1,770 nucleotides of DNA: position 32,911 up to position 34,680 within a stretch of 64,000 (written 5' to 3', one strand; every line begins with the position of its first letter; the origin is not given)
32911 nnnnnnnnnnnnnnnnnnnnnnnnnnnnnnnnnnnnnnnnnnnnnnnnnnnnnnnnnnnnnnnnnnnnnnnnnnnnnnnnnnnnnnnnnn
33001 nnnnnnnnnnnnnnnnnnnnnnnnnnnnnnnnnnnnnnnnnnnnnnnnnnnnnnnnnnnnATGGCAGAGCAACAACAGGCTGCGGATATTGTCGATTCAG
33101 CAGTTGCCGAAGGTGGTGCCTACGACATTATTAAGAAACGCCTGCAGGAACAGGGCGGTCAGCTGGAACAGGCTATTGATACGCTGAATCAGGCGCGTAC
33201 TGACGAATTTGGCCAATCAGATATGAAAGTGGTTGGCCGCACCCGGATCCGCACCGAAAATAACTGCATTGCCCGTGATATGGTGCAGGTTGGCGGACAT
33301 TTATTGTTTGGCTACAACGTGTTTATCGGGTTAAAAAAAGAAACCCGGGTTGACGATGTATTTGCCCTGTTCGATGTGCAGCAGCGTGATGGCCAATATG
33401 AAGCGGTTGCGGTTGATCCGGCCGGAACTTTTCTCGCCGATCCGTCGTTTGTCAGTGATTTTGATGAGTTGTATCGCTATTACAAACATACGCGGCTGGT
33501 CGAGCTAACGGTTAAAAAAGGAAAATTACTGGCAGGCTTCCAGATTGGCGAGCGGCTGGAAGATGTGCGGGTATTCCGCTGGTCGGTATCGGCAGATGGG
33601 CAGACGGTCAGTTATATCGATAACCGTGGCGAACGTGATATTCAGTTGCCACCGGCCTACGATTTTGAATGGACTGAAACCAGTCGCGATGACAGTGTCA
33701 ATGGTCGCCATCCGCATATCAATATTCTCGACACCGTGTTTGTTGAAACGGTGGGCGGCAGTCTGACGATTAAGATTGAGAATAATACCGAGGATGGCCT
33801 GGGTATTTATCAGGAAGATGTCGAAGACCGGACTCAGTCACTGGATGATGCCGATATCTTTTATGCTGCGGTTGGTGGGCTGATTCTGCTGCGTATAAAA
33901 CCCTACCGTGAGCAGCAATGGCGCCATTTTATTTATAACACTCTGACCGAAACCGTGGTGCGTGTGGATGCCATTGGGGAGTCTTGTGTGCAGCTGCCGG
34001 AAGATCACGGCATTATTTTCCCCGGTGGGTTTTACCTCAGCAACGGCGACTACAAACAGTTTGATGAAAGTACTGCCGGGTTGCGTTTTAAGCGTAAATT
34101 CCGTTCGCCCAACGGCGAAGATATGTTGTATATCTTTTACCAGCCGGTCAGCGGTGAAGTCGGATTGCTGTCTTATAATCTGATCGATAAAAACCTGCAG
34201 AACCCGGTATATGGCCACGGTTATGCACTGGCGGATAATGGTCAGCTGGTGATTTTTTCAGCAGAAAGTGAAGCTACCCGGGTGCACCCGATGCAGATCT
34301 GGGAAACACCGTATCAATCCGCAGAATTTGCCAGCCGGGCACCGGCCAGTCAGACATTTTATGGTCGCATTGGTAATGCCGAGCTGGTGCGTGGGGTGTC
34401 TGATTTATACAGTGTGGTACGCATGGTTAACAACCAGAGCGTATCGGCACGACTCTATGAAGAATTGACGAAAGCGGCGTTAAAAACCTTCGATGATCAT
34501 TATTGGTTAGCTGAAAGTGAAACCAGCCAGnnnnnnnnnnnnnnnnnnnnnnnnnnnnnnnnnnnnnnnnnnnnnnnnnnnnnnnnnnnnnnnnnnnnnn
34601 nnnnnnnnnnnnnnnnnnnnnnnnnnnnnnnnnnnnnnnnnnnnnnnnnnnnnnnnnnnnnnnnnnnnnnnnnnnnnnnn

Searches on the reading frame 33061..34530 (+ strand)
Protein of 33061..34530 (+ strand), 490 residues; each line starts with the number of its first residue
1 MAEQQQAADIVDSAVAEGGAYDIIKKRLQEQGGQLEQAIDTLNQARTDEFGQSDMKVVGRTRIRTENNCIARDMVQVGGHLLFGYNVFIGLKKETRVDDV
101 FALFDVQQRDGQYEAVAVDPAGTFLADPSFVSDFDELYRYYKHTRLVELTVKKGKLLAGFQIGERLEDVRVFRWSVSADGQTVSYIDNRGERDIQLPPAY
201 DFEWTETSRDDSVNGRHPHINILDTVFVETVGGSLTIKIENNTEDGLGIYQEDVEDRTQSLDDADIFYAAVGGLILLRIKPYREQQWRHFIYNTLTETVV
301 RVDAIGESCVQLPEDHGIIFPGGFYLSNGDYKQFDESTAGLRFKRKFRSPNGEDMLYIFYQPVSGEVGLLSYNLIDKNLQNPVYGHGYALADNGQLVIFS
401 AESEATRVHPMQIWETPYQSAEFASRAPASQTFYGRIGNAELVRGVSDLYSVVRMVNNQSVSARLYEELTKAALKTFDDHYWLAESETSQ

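Call 30: predict_structure(alignment_id=A2)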
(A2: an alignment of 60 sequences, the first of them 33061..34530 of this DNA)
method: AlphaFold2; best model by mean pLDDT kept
length: 490 residues; sequences in the alignment: 60
mean_pLDDT: 75.1   pTM: 0.67
mean pLDDT of the five models: 75.1, 73.4, 71.8, 67.5, 60.2
residues with pLDDT >= 90: 54; 70-90: 282; 50-70: 115; < 50: 39
segments of 3 or more residues with pLDDT < 50: 1-15, 430-445, 487-490
pLDDT, mean of each block of 10 residues (from residue 1): 39 48 71 73 63 76 72 84 74 76 87 86 89 82 79 83 77 83 77 61 89 85 89 84 60 87 91 92 92 89 88 87 85 72 81 81 80 78 83 83 69 82 60 40 47 52 62 61 50
secondary structure, 60 per line:
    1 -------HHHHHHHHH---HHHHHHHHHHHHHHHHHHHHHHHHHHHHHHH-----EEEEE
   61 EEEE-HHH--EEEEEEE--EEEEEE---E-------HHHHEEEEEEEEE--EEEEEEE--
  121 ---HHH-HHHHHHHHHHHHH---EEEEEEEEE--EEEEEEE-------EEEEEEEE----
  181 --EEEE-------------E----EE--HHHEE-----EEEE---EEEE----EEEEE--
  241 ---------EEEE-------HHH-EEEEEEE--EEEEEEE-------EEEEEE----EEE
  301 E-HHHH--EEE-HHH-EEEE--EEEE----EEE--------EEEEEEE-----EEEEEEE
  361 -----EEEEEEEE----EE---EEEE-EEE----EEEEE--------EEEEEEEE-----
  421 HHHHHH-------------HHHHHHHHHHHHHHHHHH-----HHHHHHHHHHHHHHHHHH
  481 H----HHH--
elements in order: H8-16 H20-50 E56-64 E71-77 E80-85 H97-100 E101-109 E112-118 H128-140 E144-152 E155-161 E169-176 E183-186 E219-222 E226-229 E234-238 E250-253 E265-271 E274-280 E288-293 E298-301 H303-306 E309-311 E317-320 E323-326 E331-333 E342-348 E354-360 E366-373 E383-386 E388-390 E395-399 E408-415 H421-426 H440-457 H463-481

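Call 41: search_protein_representatives(protein=window:33061-34530:+)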
Query: 490 residues. Proteins with E-value up to 0.001 (for the whole library): 733; up to 1e-10: 546; up to 1e-30: 258. The best 150 are listed.
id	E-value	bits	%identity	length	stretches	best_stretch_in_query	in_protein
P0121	1.2e-230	782.8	68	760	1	3-488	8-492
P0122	6.8e-214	727.5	66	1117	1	12-488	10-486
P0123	4.4e-199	678.7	63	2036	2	95-487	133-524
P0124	1.0e-190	651.1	59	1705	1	9-488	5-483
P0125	2.2e-180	617.0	61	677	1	6-430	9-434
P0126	4.7e-171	586.3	54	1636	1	12-485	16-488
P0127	7.9e-170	582.2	55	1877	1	15-488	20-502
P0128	5.7e-168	576.1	54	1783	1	8-487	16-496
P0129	5.2e-166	569.6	53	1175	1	15-487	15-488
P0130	7.3e-166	569.2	54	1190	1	3-488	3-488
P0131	7.5e-165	565.8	54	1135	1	16-487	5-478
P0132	1.9e-162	557.9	54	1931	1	16-486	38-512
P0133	6.0e-159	546.3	54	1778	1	12-487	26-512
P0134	1.2e-156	538.7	47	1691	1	5-486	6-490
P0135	1.9e-156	538.1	51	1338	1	18-488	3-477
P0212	3.2e-101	356.0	36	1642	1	8-487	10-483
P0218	7.1e-97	341.7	36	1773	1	18-488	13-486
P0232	7.5e-89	315.2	32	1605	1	11-486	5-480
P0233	3.5e-88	313.0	36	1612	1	19-488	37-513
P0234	2.1e-87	310.4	36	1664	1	19-486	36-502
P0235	3.4e-86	306.4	36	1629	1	14-487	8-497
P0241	3.7e-83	296.4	32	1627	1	19-485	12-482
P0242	8.8e-82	291.9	33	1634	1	12-485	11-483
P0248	1.6e-78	281.2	34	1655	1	13-488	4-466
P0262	3.4e-70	253.7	37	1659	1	14-484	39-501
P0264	7.4e-69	249.3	33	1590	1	15-488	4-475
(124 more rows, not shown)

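Call 43: find_homologous_proteins(query=P0232, max_evalue=1e-10)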
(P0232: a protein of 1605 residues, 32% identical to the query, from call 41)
Query P0232 (1605 aa): 210 proteins with E <= 1e-10 among 8000 candidates; the best 120 are listed.
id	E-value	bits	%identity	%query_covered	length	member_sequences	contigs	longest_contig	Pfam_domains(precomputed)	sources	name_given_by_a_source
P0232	0.0e+0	3519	100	100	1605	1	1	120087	PF12458.14,PF00004.36,PF07728.21,PF25472.2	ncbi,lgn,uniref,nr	ncbi:DNA repair ATPase [Vibrio sp. D431a]|uniref:DNA repair ATPase n=1 Tax=Vibrio sp. D431a TaxID=28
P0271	0.0e+0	2109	59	100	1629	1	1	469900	PF12458.14,PF00004.36,PF13401.13,PF07728.21,PF25472.2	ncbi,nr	ncbi:conserved hypothetical protein [Vibrio chagasii]|nr:conserved hypothetical protein [Vibrio chag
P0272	0.0e+0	1290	41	98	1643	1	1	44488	PF12458.14,PF00004.36,PF13401.13,PF25472.2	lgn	-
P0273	0.0e+0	1283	40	100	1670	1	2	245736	PF12458.14,PF00004.36,PF13401.13,PF25472.2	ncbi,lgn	-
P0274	0.0e+0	1276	41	98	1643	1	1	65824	PF12458.14,PF00004.36,PF13401.13,PF25472.2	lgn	-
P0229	0.0e+0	1255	40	100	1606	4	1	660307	PF12458.14,PF00004.36,PF13401.13,PF25472.2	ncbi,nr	ncbi:conserved hypothetical protein [Vibrio chagasii]|nr:conserved hypothetical protein [Vibrio chag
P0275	0.0e+0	1238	40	100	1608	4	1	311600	PF12458.14,PF00004.36,PF25472.2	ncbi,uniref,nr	ncbi:TPA: AAA family ATPase [Vibrio vulnificus]|uniref:AAA family ATPase n=1 Tax=Vibrio vulnificus T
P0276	0.0e+0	1167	37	98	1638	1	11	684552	PF12458.14,PF00004.36,PF13401.13,PF07728.21,PF25472.2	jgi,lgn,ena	-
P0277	0.0e+0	1156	36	98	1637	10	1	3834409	PF12458.14,PF00004.36,PF25472.2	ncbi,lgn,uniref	ncbi:DNA repair ATPase [Neptuniibacter sp. QD72_48]|uniref:DNA repair ATPase n=1 Tax=Neptuniibacter 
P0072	0.0e+0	1133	37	98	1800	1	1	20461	PF12458.14,PF00004.36,PF13401.13,PF07728.21,PF25472.2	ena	-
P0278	0.0e+0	1130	34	62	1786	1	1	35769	PF12458.14,PF00004.36,PF07728.21,PF25472.2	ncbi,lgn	-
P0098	0.0e+0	1122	33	62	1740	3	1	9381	PF12458.14,PF00004.36,PF13401.13,PF25472.2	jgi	-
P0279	0.0e+0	1114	36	99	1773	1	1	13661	PF12458.14,PF00004.36,PF25472.2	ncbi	-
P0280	0.0e+0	1110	36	99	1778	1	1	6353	PF12458.14,PF00004.36,PF25472.2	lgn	-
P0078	0.0e+0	1110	33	62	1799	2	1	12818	PF12458.14,PF00004.36,PF13401.13,PF25472.2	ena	-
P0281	0.0e+0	1109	37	98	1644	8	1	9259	PF12458.14,PF00004.36,PF07728.21,PF25472.2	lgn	-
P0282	0.0e+0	1109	36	99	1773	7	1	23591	PF12458.14,PF00004.36,PF25472.2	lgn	-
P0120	0.0e+0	1107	33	62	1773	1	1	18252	PF12458.14,PF00004.36,PF13401.13,PF25472.2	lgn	-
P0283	0.0e+0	1107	36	99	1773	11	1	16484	PF12458.14,PF00004.36,PF25472.2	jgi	jgi:uncharacterized membrane protein YuzA (DUF378 family)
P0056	0.0e+0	1107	33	62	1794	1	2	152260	PF12458.14,PF00004.36,PF13401.13,PF25472.2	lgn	-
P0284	0.0e+0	1104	36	100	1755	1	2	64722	PF12458.14,PF00004.36,PF07728.21,PF25472.2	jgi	-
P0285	0.0e+0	1103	36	100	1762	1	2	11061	PF12458.14,PF00004.36,PF13401.13,PF25472.2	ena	-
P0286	0.0e+0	1101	36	98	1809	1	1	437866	PF12458.14,PF00004.36,PF07728.21,PF25472.2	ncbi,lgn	-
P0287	0.0e+0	1101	32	62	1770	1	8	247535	PF12458.14,PF00004.36,PF13401.13,PF25472.2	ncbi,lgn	-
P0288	0.0e+0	1101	36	99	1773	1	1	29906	PF12458.14,PF00004.36,PF13401.13,PF07728.21,PF25472.2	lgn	-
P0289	0.0e+0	1101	37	98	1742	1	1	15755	PF12458.14,PF00004.36,PF13401.13,PF25472.2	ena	-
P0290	0.0e+0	1101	31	62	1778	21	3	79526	PF12458.14,PF00004.36,PF13401.13,PF25472.2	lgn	-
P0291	0.0e+0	1100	31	62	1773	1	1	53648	PF12458.14,PF00004.36,PF25472.2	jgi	-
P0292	0.0e+0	1100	36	100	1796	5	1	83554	PF12458.14,PF00004.36,PF07728.21,PF25472.2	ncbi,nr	ncbi:MAG: DNA repair ATPase [Kangiellaceae bacterium]|nr:DNA repair ATPase [Kangiellaceae bacterium]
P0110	0.0e+0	1100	33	62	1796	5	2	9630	PF12458.14,PF00004.36,PF13401.13,PF07728.21,PF25472.2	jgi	jgi:hypothetical protein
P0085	0.0e+0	1098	36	98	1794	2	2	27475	PF12458.14,PF00004.36,PF13401.13,PF25472.2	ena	-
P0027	0.0e+0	1097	36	100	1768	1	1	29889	PF12458.14,PF00004.36,PF25472.2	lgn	-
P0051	0.0e+0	1097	33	62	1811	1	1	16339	PF12458.14,PF00004.36,PF13401.13,PF07728.21,PF25472.2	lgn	-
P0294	0.0e+0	1095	32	62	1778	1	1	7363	PF12458.14,PF00004.36,PF13401.13,PF25472.2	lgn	-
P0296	0.0e+0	1093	31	62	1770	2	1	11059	PF12458.14,PF00004.36,PF25472.2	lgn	-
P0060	0.0e+0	1092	32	62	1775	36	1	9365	PF12458.14,PF00004.36,PF13401.13,PF25472.2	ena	-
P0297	0.0e+0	1092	32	61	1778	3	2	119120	PF12458.14,PF00004.36,PF25472.2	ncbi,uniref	ncbi:DNA repair ATPase [Gynuella sp.]|uniref:DNA repair ATPase n=1 Tax=Gynuella sp. TaxID=2969146 Re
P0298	0.0e+0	1091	37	98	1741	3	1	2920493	PF12458.14,PF00004.36,PF25472.2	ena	-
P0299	0.0e+0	1091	36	98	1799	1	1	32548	PF12458.14,PF00004.36,PF07728.21,PF25472.2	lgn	-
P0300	0.0e+0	1091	35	100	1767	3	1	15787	PF12458.14,PF00004.36,PF25472.2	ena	-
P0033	0.0e+0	1090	32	61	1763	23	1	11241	PF12458.14,PF00004.36,PF25472.2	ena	-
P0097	0.0e+0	1090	33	62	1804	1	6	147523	PF12458.14,PF00004.36,PF13401.13,PF07728.21,PF25472.2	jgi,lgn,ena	-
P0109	0.0e+0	1089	36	98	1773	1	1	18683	PF12458.14,PF00004.36,PF13401.13,PF07728.21,PF25472.2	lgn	-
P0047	0.0e+0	1088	35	100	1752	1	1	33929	PF12458.14,PF00004.36,PF13401.13,PF07728.21,PF25472.2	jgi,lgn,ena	jgi:ATPase family associated with various cellular activities (AAA)./ATPase involved in DNA repair.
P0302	0.0e+0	1087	31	62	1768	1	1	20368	PF12458.14,PF00004.36,PF13401.13,PF25472.2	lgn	-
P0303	0.0e+0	1087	34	62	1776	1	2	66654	PF12458.14,PF00004.36,PF13401.13,PF07728.21,PF25472.2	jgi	-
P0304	0.0e+0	1086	31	62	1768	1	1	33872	PF12458.14,PF00004.36,PF13401.13,PF25472.2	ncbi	-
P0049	0.0e+0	1086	32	62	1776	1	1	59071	PF12458.14,PF00004.36,PF13401.13,PF07728.21,PF25472.2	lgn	-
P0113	0.0e+0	1086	35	100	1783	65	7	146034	PF12458.14,PF00004.36,PF13401.13,PF25472.2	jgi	jgi:hypothetical protein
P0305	0.0e+0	1086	31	62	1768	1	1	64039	PF12458.14,PF00004.36,PF13401.13,PF25472.2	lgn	-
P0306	0.0e+0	1086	36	98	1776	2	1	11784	PF12458.14,PF00004.36,PF25472.2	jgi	-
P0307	0.0e+0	1085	36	98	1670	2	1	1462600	PF12458.14,PF00004.36,PF07728.21,PF25472.2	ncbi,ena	-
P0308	0.0e+0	1085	31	62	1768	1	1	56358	PF12458.14,PF00004.36,PF13401.13,PF25472.2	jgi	-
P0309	0.0e+0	1085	35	100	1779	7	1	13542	PF12458.14,PF00004.36,PF07728.21,PF25472.2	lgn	-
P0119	0.0e+0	1085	35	100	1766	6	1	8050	PF12458.14,PF00004.36,PF13401.13,PF25472.2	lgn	-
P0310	0.0e+0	1084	36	98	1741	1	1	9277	PF12458.14,PF00004.36,PF13401.13,PF25472.2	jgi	-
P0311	0.0e+0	1084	36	98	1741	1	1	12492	PF12458.14,PF00004.36,PF13401.13,PF25472.2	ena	-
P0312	0.0e+0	1084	35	100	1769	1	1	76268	PF12458.14,PF00004.36,PF13401.13,PF25472.2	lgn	-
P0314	0.0e+0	1081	36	98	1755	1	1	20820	PF12458.14,PF00004.36,PF13401.13,PF25472.2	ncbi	-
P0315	0.0e+0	1081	36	98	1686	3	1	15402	PF12458.14,PF00004.36,PF13401.13,PF07728.21,PF25472.2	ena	-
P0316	0.0e+0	1080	35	98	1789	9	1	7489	PF12458.14,PF00004.36,PF25472.2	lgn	-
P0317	0.0e+0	1078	35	100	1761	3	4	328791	PF12458.14,PF00004.36,PF13401.13,PF25472.2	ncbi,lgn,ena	-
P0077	0.0e+0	1077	36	98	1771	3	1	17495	PF12458.14,PF00004.36,PF07728.21,PF25472.2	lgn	-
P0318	0.0e+0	1077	36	98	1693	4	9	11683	PF12458.14,PF00004.36,PF07728.21,PF25472.2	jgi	jgi:hypothetical protein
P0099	0.0e+0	1077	32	62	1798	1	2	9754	PF12458.14,PF00004.36,PF13401.13,PF25472.2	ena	-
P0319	0.0e+0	1077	31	62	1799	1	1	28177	PF12458.14,PF00004.36,PF13401.13,PF07728.21,PF25472.2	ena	-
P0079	0.0e+0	1076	32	62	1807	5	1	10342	PF12458.14,PF00004.36,PF25472.2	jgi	-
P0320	0.0e+0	1076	35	100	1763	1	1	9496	PF12458.14,PF00004.36,PF07728.21,PF25472.2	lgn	-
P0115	0.0e+0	1076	32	62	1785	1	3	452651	PF12458.14,PF00004.36,PF13401.13,PF07728.21,PF25472.2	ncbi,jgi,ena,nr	ncbi:DNA repair protein [Gammaproteobacteria bacterium 53_120_T64]|nr:DNA repair protein [Gammaprote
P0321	0.0e+0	1076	35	100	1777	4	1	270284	PF12458.14,PF00004.36,PF25472.2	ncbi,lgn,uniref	ncbi:MAG: DNA repair ATPase [Cellvibrio sp.]|uniref:DNA repair ATPase n=1 Tax=Cellvibrio sp. TaxID=1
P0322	0.0e+0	1075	36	98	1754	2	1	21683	PF12458.14,PF00004.36,PF07728.21,PF25472.2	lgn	-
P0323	0.0e+0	1075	55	28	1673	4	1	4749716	PF12458.14,PF00004.36,PF07728.21,PF25472.2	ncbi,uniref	ncbi:DNA repair ATPase [Motilimonas cestriensis]|uniref:DNA repair ATPase n=1 Tax=Motilimonas cestri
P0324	0.0e+0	1075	36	98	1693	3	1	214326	PF12458.14,PF00004.36,PF13401.13,PF07728.21,PF25472.2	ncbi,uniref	ncbi:DNA repair ATPase [Paraglaciecola sp.]|uniref:DNA repair ATPase n=1 Tax=Paraglaciecola sp. TaxI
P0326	0.0e+0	1074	36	98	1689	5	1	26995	PF12458.14,PF00004.36,PF13401.13,PF07728.21,PF25472.2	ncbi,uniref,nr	ncbi:DNA repair ATPase [Paraglaciecola sp.]|uniref:DNA repair ATPase n=1 Tax=Paraglaciecola sp. TaxI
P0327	0.0e+0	1074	35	100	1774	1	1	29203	PF12458.14,PF00004.36,PF07728.21,PF25472.2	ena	-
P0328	0.0e+0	1073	31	62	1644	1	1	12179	PF12458.14,PF00004.36,PF25472.2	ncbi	ncbi:DNA repair ATPase [Proteus mirabilis]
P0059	0.0e+0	1073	34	100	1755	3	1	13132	PF12458.14,PF00004.36,PF13401.13,PF25472.2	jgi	-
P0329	0.0e+0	1073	31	62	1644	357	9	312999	PF12458.14,PF00004.36,PF25472.2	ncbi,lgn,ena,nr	ncbi:TPA: DNA repair ATPase [Proteus mirabilis]|nr:DNA repair ATPase [Proteus mirabilis] HEK0558875.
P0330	0.0e+0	1072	36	98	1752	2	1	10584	PF12458.14,PF00004.36,PF25472.2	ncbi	-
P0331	0.0e+0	1072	31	62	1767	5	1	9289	PF12458.14,PF00004.36,PF13401.13,PF25472.2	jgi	jgi:hypothetical protein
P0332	0.0e+0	1071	30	62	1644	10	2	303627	PF12458.14,PF00004.36,PF25472.2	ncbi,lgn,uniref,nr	ncbi:DNA repair ATPase [Proteus mirabilis]|uniref:DNA repair ATPase n=1 Tax=Proteus mirabilis TaxID=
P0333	0.0e+0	1071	35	98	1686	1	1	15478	PF12458.14,PF00004.36,PF13401.13,PF07728.21,PF25472.2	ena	-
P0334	0.0e+0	1070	36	100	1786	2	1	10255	PF12458.14,PF00004.36,PF07728.21,PF25472.2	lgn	-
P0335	0.0e+0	1069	32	62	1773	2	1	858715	PF12458.14,PF00004.36,PF13401.13,PF25472.2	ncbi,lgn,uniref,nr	ncbi:Uncharacterised protein [BD1-7 clade bacterium]|uniref:DNA repair protein n=1 Tax=BD1-7 clade b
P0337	0.0e+0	1068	30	62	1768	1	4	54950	PF12458.14,PF00004.36,PF13401.13,PF25472.2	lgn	-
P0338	0.0e+0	1067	36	98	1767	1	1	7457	PF12458.14,PF00004.36,PF07728.21,PF25472.2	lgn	-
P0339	0.0e+0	1065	34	100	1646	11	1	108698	PF12458.14,PF00004.36,PF25472.2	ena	-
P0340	0.0e+0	1065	37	98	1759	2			PF12458.14,PF00004.36,PF07728.21,PF25472.2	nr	nr:DNA repair ATPase [Aliikangiella sp. G2MR2-5]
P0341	0.0e+0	1065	35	97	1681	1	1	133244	PF12458.14,PF00004.36,PF07728.21,PF25472.2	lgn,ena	-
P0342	0.0e+0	1065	31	62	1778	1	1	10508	PF12458.14,PF00004.36,PF07728.21,PF25472.2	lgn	-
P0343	0.0e+0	1062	36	98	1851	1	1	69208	PF12458.14,PF00004.36,PF07728.21,PF25472.2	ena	-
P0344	0.0e+0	1061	35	98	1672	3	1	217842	PF12458.14,PF00004.36,PF07728.21,PF25472.2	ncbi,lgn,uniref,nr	ncbi:DNA repair ATPase [Motilimonas eburnea]|uniref:DNA repair ATPase n=1 Tax=Motilimonas eburnea Ta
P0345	0.0e+0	1060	35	100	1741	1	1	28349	PF12458.14,PF00004.36,PF13401.13,PF25472.2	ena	-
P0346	0.0e+0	1060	35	98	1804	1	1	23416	PF12458.14,PF00004.36,PF25472.2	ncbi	-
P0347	0.0e+0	1058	35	100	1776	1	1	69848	PF12458.14,PF00004.36,PF13401.13,PF07728.21,PF25472.2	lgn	-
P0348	0.0e+0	1058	31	61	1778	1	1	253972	PF12458.14,PF00004.36,PF25472.2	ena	-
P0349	0.0e+0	1058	31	62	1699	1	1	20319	PF12458.14,PF00004.36,PF13401.13,PF07728.21,PF25472.2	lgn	-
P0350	0.0e+0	1057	35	99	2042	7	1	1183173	PF12458.14,PF00004.36,PF13401.13,PF07728.21,PF25472.2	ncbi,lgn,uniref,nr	ncbi:DNA repair ATPase [Pseudoalteromonas umbrosa]|uniref:DNA repair ATPase n=1 Tax=Pseudoalteromona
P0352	0.0e+0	1056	35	98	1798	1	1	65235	PF12458.14,PF00004.36,PF25472.2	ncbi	-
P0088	0.0e+0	1056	31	62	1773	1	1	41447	PF12458.14,PF00004.36,PF13401.13,PF25472.2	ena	-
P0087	0.0e+0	1056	31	62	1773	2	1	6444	PF12458.14,PF00004.36,PF13401.13,PF25472.2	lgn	-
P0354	0.0e+0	1055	36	98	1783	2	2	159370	PF12458.14,PF00004.36,PF13401.13,PF07728.21,PF25472.2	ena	-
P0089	0.0e+0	1054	30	62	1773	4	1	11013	PF12458.14,PF00004.36,PF13401.13,PF25472.2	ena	-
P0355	0.0e+0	1052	35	99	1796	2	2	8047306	PF12458.14,PF00004.36,PF13401.13,PF07728.21,PF25472.2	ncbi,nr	ncbi:DNA repair ATPase [Persicimonas caeni]|nr:DNA repair ATPase [Persicimonas caeni]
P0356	0.0e+0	1052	35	98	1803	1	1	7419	PF12458.14,PF00004.36,PF13401.13,PF07728.21,PF25472.2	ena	-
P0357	0.0e+0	1051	36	98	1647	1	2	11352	PF12458.14,PF00004.36,PF07728.21,PF25472.2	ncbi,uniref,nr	ncbi:DNA repair ATPase [Gilliamella sp. Imp1-1]|uniref:DNA repair ATPase n=1 Tax=Gilliamella sp. Imp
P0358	0.0e+0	1051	35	98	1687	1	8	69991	PF12458.14,PF00004.36,PF07728.21,PF25472.2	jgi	jgi:hypothetical protein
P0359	0.0e+0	1050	35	98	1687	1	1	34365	PF12458.14,PF00004.36,PF07728.21,PF25472.2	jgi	jgi:hypothetical protein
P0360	0.0e+0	1049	32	62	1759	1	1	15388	PF12458.14,PF00004.36,PF25472.2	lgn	-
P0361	0.0e+0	1048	34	100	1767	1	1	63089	PF12458.14,PF00004.36,PF13401.13,PF25472.2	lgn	-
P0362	0.0e+0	1048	35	100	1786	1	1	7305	PF12458.14,PF00004.36,PF07728.21,PF25472.2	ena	-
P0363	0.0e+0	1047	34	100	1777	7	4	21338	PF12458.14,PF00004.36,PF13401.13,PF25472.2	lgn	-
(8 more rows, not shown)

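Call 44: find_encoding_contigs(protein=P0232, flank=8000, max_places=1)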
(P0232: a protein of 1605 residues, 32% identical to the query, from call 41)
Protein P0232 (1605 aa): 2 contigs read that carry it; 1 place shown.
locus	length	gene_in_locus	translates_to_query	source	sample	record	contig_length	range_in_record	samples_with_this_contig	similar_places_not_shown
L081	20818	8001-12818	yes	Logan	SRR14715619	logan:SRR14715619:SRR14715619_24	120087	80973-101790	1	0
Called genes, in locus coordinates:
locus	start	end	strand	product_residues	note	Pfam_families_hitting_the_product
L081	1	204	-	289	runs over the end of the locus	-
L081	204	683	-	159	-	-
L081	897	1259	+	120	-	-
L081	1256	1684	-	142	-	PF00313:CSD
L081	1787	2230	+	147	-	-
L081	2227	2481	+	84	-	-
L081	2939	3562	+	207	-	-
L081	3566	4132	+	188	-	-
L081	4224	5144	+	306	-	-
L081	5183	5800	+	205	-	-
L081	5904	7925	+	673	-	PF01145:Band_7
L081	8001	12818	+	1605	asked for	PF12458:DUF3686, PF00004:AAA (faint), PF07728:AAA_5 (faint), PF25472:DUF7902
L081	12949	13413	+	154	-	-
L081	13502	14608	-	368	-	PF05816:TelA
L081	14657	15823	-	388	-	PF06689:zf-C4_ClpX (weak), PF00493:MCM (weak), PF01078:Mg_chelatase (faint), PF00004:AAA, PF07724:AAA_2, PF07728:AAA_5, PF10431:ClpB_D2-small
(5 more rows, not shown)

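Call 45: find_encoding_contigs(protein=P0355, flank=8000, max_places=1)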
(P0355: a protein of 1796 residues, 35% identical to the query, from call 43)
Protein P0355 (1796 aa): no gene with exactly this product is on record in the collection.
